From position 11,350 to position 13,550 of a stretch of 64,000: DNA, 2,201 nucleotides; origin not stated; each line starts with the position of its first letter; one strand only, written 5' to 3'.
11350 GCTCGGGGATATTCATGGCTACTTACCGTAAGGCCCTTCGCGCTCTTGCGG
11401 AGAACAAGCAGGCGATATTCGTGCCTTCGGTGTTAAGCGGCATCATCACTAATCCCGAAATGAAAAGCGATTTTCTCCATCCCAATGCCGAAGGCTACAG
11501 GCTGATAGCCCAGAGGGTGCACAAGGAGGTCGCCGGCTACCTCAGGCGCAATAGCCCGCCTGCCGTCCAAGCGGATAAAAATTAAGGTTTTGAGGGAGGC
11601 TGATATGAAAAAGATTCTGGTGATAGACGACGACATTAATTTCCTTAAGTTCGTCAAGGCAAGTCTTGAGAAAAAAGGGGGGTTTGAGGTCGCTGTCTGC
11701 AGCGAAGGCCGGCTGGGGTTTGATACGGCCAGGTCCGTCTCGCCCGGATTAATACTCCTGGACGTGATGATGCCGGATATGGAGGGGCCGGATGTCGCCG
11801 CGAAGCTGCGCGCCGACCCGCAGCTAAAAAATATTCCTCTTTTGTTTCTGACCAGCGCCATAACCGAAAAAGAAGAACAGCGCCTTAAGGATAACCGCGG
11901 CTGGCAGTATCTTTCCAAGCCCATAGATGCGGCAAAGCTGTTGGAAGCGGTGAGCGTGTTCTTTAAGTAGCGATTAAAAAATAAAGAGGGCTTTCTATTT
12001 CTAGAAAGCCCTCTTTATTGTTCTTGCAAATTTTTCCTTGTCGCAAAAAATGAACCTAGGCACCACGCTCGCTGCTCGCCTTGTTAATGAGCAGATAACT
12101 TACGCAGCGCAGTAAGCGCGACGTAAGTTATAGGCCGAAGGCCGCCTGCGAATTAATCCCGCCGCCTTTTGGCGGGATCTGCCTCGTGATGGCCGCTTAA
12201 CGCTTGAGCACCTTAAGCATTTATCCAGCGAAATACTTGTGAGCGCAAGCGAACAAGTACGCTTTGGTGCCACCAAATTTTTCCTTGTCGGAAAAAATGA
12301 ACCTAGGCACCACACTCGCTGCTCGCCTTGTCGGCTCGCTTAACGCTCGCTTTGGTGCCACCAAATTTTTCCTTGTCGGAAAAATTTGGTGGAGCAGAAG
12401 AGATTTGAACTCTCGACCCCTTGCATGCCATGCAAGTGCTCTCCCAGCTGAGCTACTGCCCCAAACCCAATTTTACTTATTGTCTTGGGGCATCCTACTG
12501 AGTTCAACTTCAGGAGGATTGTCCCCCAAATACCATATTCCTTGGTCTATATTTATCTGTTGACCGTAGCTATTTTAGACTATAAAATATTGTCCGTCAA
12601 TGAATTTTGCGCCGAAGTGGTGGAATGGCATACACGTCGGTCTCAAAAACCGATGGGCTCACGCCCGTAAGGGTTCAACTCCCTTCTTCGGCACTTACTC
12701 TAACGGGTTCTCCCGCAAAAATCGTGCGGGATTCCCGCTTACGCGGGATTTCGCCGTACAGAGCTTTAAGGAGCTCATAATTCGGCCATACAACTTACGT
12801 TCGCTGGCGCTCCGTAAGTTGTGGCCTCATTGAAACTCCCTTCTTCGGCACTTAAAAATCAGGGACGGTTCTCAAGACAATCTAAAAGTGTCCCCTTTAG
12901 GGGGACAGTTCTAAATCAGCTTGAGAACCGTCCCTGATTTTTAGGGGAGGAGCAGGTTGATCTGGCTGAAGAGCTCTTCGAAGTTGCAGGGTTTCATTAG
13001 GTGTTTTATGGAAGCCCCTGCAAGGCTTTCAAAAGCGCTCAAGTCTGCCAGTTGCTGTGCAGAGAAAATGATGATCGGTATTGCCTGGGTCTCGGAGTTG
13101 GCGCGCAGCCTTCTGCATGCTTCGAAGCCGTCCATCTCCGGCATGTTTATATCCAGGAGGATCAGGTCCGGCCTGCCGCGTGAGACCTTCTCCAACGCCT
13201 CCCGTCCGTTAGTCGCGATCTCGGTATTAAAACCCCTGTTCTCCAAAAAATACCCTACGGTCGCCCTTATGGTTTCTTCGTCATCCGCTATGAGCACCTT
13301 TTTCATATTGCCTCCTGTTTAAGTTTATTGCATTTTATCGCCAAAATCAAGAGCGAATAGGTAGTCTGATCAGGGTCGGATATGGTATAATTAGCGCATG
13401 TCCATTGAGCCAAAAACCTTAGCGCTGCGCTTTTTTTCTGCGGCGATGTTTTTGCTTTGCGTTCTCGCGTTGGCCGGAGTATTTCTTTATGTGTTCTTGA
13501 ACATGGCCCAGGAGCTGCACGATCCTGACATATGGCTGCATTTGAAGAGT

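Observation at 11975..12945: Quasi-palindromic 1-kb noncoding locus: divergent tRNA-Ala/tRNA-Leu pair, each followed by the same family of hairpin modules, bracketed by convergent CheY-like regulators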

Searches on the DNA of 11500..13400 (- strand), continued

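Call 58: search_with_rna_model(model_id=R2, sources=[window, L047, L048, L049, L050, L051, L052, L053, L054, L055, L056, L057, L058, L059, L060, L061, L062, L063, L064, L065, L066, L067, L068, L069, L070, L071, L072, L073, L074, L075, L076, L077, L078, L079, L080, L081, L082, L083, L084, L085, L086, L087, L088, L089, L090, L091, L092, L093, L094, L095, L096, L097, L098, L099, L100, L101, L102, L103, L104, L105, L106, L107, L108, L109, L110, L111, L112, L113, L114, L115, L116, L117, L118, L119, L120, L121, L122, L123, L124, L125, L126], max_evalue=0.1)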
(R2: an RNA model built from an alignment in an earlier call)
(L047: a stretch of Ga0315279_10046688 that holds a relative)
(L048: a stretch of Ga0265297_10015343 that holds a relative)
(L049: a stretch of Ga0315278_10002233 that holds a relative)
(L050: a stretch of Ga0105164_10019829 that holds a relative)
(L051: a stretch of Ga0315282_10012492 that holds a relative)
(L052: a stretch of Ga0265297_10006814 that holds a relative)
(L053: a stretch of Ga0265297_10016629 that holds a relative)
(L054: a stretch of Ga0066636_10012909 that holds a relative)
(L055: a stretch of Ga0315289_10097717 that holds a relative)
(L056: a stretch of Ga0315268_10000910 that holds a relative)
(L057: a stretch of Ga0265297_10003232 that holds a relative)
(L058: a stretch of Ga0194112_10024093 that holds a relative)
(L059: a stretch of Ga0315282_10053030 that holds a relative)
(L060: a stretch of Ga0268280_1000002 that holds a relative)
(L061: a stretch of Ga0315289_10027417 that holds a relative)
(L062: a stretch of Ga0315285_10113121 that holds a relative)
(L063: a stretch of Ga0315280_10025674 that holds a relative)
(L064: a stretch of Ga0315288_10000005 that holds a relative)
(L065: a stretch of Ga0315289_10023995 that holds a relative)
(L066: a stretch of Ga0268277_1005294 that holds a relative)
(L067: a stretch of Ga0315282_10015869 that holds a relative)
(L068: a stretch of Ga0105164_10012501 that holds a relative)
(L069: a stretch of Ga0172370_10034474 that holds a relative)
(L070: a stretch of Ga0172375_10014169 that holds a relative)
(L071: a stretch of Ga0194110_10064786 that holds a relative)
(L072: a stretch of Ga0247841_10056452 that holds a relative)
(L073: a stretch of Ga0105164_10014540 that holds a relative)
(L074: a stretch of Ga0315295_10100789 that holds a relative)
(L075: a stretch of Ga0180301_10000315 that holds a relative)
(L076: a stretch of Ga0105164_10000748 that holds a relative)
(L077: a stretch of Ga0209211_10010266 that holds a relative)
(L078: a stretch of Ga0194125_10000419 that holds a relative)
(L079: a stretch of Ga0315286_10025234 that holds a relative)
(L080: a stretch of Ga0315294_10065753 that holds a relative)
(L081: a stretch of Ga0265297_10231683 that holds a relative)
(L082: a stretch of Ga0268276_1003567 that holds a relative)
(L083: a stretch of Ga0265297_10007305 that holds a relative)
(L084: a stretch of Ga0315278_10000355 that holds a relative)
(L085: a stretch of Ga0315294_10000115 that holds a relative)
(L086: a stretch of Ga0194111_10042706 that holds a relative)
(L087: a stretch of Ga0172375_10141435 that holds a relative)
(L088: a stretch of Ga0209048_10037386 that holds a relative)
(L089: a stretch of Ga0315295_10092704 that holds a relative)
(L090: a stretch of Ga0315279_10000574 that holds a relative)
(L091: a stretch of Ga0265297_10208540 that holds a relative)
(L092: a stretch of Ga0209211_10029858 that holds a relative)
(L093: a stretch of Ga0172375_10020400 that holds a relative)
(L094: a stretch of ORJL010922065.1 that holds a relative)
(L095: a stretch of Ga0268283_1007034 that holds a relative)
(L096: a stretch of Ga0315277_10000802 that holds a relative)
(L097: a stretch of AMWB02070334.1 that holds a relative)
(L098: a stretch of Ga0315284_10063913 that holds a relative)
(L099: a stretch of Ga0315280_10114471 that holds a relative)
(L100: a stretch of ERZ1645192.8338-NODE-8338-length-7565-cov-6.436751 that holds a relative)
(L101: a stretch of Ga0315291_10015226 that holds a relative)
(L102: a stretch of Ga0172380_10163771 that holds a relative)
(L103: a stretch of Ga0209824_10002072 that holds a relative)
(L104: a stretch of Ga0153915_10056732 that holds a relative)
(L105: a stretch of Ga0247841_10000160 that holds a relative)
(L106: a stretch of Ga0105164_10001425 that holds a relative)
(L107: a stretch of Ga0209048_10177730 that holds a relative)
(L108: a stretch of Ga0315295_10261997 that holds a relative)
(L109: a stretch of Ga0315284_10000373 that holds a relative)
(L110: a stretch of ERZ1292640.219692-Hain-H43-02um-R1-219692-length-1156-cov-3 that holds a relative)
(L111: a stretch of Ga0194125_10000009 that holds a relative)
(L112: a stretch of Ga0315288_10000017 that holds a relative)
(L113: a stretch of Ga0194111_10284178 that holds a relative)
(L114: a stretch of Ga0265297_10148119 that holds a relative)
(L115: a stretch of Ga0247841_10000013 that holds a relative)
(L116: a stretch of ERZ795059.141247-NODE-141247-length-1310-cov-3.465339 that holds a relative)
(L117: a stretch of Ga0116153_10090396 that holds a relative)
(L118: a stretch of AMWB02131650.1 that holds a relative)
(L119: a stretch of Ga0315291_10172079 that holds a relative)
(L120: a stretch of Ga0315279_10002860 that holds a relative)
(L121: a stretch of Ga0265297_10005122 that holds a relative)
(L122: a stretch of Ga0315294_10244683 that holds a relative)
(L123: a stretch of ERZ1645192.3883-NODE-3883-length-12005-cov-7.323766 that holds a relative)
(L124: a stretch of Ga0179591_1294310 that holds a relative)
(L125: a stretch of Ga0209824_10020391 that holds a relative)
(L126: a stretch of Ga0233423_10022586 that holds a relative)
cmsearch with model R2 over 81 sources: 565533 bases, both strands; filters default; matches with E-value up to 0.1: 32.
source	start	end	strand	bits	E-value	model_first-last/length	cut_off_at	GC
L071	2505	2602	+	84.5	5.9e-13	1-100/100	no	0.43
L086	1345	1442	-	84.5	5.9e-13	1-100/100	no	0.43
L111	1224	1321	+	84.5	5.9e-13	1-100/100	no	0.43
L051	3718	3814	+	83.3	1e-12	1-100/100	no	0.34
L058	4340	4445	+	81.2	2.5e-12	1-100/100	no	0.41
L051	2471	2570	+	80.8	3e-12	1-100/100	no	0.4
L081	258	354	+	78.9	6.7e-12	1-100/100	no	0.49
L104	958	1061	+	73.9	6e-11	1-100/100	no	0.44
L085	935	1048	+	73.8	6.1e-11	1-100/100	no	0.41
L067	537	633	+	71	2.1e-10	1-100/100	no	0.38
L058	3382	3508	-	69.7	3.6e-10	1-100/100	no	0.47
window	12072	12185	-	68.9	5.1e-10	1-100/100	no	0.56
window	12748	12845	+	68.1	7.3e-10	1-100/100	no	0.48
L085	8849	8975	+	67.8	8.3e-10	1-100/100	no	0.48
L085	8669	8777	-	65.5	2.3e-09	1-100/100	no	0.41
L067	650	754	+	64.6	3.4e-09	1-100/100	no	0.45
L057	7341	7437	-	56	1.4e-07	1-100/100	no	0.34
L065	7424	7527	-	55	2.2e-07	1-100/100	no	0.39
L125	945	1053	+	52.5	6.4e-07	1-100/100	no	0.48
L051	3629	3724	-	51.8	8.9e-07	1-100/100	no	0.42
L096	826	984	-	50.9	1.3e-06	1-100/100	no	0.44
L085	10875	10982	+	46.3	9.6e-06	1-100/100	no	0.38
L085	772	886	-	45.7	1.2e-05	1-100/100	no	0.39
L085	10769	10880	-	44.4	2.2e-05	1-100/100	no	0.36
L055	3248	3346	-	44.2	2.4e-05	1-100/100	no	0.37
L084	4509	4657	+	43.2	3.6e-05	1-100/100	no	0.42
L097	3604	3701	+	37.8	0.00038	1-100/100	no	0.42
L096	993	1048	-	37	0.00054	37-92/100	no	0.41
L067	10328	10468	+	36.5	0.00066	1-100/100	no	0.49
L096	992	1091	+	27.8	0.029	1-100/100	no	0.4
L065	7407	7510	+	26.7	0.047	1-100/100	no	0.39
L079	4944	5058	+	25.2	0.093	1-100/100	no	0.34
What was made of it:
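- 12085..12190 (-): E module, copy A, nested in the GACAA loop of U2. Its pieces are hairpin H_a (12156-12178), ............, a mini-hairpin (12133-12143), hairpin H_b (12095-12131) and the tail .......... (12094->12085). R2 hit at 12072-12185, 68.9 bits, E = 5e-10 (call 58).
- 12698..12833 (+): 136-nt insert. It holds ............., two TCCCGC hairpins (12711-12731 and 12733-12748), the module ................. (12749-12777), and E copy L: TAATTCG, H_b 12784-12826, tail TCATTGA 12827-12833. R2 hit at 12748-12845, 68.1 bits (call 58).
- On REP/BIME (RAYT-associated): Related loci give 32 E hits in 565 kb (call 58).
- Model R2 finds 32 hits in 565 kb, and in the window only 12072-12185 (-) and 12748-12845 (+) (call 58). 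No R2 hit lies at the orthologous tRNA pair of relatives (call 58).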

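Call 73: search_with_rna_model(model_id=R1, sources=[L165, L166, L167, L168], max_evalue=0.01)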
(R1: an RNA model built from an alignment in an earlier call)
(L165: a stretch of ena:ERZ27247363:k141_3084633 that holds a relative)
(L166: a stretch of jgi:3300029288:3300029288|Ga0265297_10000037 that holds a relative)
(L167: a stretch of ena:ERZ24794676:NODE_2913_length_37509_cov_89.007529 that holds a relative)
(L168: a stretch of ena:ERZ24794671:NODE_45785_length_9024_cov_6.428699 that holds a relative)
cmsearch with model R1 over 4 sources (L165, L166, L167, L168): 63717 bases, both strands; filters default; matches with E-value up to 0.01: 0.
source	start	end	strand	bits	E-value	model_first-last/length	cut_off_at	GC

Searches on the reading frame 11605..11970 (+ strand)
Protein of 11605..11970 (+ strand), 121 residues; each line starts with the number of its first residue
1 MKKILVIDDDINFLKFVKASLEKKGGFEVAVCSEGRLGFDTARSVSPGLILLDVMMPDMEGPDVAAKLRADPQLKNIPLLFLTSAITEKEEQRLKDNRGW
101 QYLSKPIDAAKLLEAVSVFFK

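Call 17: find_encoding_contigs(protein=window:11605-11970:+, flank=10000, max_places=10)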
Protein window:11605-11970:+ (121 aa): 14 contigs read that carry it; 10 places shown.
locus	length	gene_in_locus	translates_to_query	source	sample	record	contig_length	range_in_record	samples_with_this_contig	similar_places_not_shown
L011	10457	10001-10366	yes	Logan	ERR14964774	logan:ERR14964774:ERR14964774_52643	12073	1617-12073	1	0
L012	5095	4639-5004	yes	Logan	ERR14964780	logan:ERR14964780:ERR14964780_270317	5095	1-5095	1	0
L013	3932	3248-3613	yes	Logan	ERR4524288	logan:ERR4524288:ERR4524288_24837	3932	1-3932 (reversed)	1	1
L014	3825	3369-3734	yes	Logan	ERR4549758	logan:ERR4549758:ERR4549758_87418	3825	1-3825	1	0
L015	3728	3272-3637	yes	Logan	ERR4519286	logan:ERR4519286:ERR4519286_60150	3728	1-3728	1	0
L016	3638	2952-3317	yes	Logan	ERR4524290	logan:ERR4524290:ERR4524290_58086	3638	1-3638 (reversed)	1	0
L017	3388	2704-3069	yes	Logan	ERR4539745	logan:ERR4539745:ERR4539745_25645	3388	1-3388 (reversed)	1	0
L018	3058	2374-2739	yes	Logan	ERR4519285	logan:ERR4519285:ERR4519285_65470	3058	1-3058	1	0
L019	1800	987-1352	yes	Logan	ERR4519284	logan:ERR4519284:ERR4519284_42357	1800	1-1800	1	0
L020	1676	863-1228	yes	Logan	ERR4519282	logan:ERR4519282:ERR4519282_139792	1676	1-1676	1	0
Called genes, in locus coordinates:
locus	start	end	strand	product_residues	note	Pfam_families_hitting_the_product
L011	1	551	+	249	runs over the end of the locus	PF01048:PNP_UDP_1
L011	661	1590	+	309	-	PF01008:IF-2B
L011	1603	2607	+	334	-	PF00596:Aldolase_II, PF02036:SCP2 (weak)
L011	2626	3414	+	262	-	PF01791:DeoC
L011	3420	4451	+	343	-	PF08240:ADH_N, PF16912:Glu_dehyd_C, PF00107:ADH_zinc_N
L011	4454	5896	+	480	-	PF00171:Aldedh, PF05893:LuxC (weak)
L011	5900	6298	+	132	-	-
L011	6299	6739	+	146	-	PF00990:GGDEF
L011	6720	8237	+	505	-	PF00501:AMP-binding, PF13193:AMP-binding_C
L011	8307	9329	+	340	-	PF21016:RlmN_N, PF04055:Radical_SAM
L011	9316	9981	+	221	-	PF00657:Lipase_GDSL, PF13472:Lipase_GDSL_2, PF25182:NonGDSL (faint)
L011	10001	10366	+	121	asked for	PF00072:Response_reg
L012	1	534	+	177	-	?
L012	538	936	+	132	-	-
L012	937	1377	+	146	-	PF00990:GGDEF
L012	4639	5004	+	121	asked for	PF00072:Response_reg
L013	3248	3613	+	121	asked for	PF00072:Response_reg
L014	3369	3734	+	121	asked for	PF00072:Response_reg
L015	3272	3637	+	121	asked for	PF00072:Response_reg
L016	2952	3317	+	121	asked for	PF00072:Response_reg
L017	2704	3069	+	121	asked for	PF00072:Response_reg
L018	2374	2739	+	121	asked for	PF00072:Response_reg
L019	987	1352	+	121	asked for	PF00072:Response_reg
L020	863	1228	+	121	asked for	PF00072:Response_reg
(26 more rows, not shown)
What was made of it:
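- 11605..11970 (+): CheY-like single-domain response regulator, RR(+). The same protein is found on 14 contigs (call 17).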

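Call 75: search_protein_families(library=pfam, proteins=[window:11605-11970:+], max_evalue=0.01)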
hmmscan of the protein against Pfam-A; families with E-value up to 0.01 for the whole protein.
window:11605-11970:+ (121 aa): 1 family
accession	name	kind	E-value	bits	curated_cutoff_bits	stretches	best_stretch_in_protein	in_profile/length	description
PF00072.30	Response_reg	-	4.2e-21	75.6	30.2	1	4-116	1-110/111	Response regulator receiver domain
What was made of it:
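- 11605..11970 (+): PF00072, E = 4.2e-21 (call 75).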

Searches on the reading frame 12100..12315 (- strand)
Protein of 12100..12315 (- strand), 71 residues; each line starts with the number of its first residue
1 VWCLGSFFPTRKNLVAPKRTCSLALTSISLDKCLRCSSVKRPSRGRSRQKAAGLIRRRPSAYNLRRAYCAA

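Call 75: search_protein_families(library=pfam, proteins=[window:12100-12315:-], max_evalue=0.01)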
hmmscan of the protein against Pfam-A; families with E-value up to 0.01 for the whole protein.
window:12100-12315:- (71 aa): 0 families

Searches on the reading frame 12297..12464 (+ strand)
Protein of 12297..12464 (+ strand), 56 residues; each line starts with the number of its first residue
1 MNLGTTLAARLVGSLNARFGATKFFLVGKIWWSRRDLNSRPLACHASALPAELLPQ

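Call 82: find_homologous_proteins(query=window:12297-12464:+, max_evalue=0.001)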
Query seq(56 aa): 1 candidates shared short words with the query, none scored E <= 0.001.
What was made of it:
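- Tried and rejected: No hits (call 82).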

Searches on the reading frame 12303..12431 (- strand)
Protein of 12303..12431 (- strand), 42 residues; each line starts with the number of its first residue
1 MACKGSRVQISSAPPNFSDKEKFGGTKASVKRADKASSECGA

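Call 20: find_encoding_contigs(protein=window:12303-12431:-, flank=10000, max_places=10)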
Protein window:12303-12431:- (42 aa): 1 contig read that carries it; 1 place shown.
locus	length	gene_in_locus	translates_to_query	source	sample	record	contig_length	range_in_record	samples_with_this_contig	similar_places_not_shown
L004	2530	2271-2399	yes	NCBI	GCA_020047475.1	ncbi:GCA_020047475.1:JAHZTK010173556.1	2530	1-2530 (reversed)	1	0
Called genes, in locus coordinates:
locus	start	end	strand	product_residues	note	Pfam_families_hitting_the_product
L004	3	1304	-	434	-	?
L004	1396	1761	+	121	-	PF00072:Response_reg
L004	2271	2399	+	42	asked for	-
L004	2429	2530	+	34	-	?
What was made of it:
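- Tried and rejected: The exact 42-aa ORF is found only on L004 (call 20).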
